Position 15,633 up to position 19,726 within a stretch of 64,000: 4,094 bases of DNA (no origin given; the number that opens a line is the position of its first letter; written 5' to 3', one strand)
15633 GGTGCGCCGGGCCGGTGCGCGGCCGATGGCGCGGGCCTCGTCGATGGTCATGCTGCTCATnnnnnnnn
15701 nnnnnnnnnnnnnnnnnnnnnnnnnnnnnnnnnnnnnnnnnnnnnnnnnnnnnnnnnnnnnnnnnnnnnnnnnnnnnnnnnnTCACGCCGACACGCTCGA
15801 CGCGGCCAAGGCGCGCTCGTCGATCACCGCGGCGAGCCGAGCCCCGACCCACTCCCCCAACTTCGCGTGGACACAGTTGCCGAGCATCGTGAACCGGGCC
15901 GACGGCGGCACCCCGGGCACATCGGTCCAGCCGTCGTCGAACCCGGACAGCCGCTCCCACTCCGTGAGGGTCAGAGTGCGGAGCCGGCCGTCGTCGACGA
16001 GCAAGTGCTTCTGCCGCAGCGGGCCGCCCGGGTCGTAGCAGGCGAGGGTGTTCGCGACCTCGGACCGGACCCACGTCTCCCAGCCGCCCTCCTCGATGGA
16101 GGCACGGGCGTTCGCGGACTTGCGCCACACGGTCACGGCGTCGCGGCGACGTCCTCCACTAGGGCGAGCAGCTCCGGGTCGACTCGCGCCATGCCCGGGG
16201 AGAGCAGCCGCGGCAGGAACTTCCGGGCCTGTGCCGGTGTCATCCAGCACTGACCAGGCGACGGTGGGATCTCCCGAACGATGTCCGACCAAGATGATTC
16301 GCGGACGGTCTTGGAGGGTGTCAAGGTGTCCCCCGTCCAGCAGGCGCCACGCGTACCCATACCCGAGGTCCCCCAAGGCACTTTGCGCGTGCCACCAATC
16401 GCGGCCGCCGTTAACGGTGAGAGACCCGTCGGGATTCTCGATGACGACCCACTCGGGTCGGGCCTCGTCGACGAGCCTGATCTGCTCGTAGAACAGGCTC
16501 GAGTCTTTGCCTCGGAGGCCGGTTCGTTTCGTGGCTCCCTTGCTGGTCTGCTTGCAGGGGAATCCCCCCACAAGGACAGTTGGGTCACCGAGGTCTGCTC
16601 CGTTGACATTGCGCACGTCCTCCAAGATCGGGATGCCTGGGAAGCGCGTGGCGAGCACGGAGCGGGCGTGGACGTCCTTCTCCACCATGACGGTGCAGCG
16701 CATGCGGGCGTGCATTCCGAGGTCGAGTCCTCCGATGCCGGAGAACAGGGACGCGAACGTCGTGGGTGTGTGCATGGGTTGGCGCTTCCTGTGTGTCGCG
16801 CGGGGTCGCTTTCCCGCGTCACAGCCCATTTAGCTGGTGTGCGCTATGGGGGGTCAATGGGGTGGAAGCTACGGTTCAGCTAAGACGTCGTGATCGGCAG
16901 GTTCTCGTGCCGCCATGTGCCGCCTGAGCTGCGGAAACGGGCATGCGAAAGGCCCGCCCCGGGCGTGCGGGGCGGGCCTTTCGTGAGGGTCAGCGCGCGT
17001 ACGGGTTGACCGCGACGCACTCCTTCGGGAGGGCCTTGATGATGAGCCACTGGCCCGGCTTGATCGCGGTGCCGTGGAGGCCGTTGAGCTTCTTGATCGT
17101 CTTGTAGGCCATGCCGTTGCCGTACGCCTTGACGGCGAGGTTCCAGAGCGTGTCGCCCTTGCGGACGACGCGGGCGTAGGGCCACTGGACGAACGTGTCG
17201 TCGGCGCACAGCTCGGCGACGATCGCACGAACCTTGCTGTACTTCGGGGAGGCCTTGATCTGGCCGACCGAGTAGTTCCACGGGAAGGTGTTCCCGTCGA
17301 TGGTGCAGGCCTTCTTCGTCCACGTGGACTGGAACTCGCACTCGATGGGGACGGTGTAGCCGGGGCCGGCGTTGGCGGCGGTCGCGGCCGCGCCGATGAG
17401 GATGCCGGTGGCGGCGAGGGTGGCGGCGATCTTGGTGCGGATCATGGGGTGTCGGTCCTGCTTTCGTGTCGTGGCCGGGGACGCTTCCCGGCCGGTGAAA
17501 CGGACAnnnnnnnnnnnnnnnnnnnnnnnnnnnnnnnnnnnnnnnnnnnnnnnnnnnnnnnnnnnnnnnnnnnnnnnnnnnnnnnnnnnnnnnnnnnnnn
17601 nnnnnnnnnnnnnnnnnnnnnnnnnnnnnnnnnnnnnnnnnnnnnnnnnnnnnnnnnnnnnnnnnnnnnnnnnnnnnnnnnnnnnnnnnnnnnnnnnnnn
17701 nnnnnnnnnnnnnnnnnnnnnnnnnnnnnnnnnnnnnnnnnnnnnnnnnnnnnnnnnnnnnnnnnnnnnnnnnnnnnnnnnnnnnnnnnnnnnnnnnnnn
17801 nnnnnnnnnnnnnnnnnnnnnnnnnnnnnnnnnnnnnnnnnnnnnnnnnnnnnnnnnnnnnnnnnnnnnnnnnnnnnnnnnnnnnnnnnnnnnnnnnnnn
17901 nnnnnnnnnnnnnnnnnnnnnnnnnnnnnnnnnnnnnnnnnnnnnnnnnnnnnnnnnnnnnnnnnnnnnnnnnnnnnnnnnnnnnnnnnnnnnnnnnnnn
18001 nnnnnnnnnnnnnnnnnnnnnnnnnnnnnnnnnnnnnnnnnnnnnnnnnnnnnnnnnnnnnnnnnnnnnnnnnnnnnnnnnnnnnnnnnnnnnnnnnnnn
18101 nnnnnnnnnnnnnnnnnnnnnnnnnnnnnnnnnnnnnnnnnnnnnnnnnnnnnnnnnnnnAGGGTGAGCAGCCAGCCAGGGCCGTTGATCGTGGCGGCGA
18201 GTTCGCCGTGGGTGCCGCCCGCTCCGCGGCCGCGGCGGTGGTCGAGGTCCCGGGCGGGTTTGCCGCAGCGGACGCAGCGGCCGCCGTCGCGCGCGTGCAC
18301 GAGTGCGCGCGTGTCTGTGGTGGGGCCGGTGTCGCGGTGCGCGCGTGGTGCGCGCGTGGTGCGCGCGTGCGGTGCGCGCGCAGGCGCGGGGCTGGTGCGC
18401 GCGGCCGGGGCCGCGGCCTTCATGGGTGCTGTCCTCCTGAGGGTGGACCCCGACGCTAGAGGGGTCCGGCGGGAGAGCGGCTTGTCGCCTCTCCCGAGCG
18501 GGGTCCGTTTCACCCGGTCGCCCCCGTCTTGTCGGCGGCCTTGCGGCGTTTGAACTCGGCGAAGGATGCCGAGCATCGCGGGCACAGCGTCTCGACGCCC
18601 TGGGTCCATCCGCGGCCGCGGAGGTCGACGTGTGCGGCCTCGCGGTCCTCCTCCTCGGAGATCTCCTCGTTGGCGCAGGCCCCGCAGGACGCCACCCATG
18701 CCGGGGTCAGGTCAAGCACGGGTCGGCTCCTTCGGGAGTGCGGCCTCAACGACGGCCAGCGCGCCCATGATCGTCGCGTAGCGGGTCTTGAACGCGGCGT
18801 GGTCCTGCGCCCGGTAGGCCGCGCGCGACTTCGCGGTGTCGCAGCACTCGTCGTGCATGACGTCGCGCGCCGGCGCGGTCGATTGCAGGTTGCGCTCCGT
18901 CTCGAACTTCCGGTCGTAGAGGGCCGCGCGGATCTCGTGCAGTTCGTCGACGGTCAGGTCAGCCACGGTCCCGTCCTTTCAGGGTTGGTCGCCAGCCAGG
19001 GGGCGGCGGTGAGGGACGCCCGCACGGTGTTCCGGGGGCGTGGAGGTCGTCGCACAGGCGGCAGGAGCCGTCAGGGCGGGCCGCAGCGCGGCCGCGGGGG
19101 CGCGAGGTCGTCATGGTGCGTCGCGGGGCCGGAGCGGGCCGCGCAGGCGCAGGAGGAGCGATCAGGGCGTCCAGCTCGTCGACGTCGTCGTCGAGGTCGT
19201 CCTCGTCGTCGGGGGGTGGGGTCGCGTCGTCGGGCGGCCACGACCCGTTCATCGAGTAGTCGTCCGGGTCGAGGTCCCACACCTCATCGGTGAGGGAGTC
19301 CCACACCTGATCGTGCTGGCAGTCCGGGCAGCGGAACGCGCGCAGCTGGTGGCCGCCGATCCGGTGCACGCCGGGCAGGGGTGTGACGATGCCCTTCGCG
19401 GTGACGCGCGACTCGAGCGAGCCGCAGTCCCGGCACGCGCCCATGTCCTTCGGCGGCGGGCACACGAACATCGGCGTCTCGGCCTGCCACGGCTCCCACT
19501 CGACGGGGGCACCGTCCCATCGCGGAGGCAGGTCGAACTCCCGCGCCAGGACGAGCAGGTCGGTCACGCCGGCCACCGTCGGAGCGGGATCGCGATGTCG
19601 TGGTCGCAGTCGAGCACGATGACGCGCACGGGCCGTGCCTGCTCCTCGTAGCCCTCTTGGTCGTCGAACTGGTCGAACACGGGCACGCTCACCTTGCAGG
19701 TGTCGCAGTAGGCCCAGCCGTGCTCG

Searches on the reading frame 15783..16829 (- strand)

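Call 36: search_protein_families(library=phrogs, proteins=[window:15783-16829:-], max_evalue=0.0001)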
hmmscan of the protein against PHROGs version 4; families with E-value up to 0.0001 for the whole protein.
window:15783-16829:- (348 aa): 7 families
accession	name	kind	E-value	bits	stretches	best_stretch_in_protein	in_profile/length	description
phrog_116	-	other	9.2e-56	190.6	1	11-338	196-495/779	DNA methyltransferase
phrog_363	-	other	6.7e-42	144.8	1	13-331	44-311/327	DNA methyltransferase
phrog_16528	-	other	3.3e-09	37.6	1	256-338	144-223/236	DNA methyltransferase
phrog_16427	-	other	1.1e-06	29.5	1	257-340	96-176/235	DNA methyltransferase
phrog_5999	-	other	1.6e-06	29.1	1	23-114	3-101/109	DNA methyltransferase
phrog_31585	-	unknown function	2.6e-06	28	1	279-338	8-67/69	-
phrog_29583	-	other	1.2e-05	25.3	1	60-137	55-132/468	DNA methyltransferase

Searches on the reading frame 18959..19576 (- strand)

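Call 36: search_protein_families(library=phrogs, proteins=[window:18959-19576:-], max_evalue=0.0001)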
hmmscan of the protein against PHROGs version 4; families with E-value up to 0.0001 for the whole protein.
window:18959-19576:- (205 aa): 1 family
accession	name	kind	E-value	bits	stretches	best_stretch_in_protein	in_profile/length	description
phrog_9156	-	unknown function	5.7e-12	46.8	1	15-112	21-113/120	-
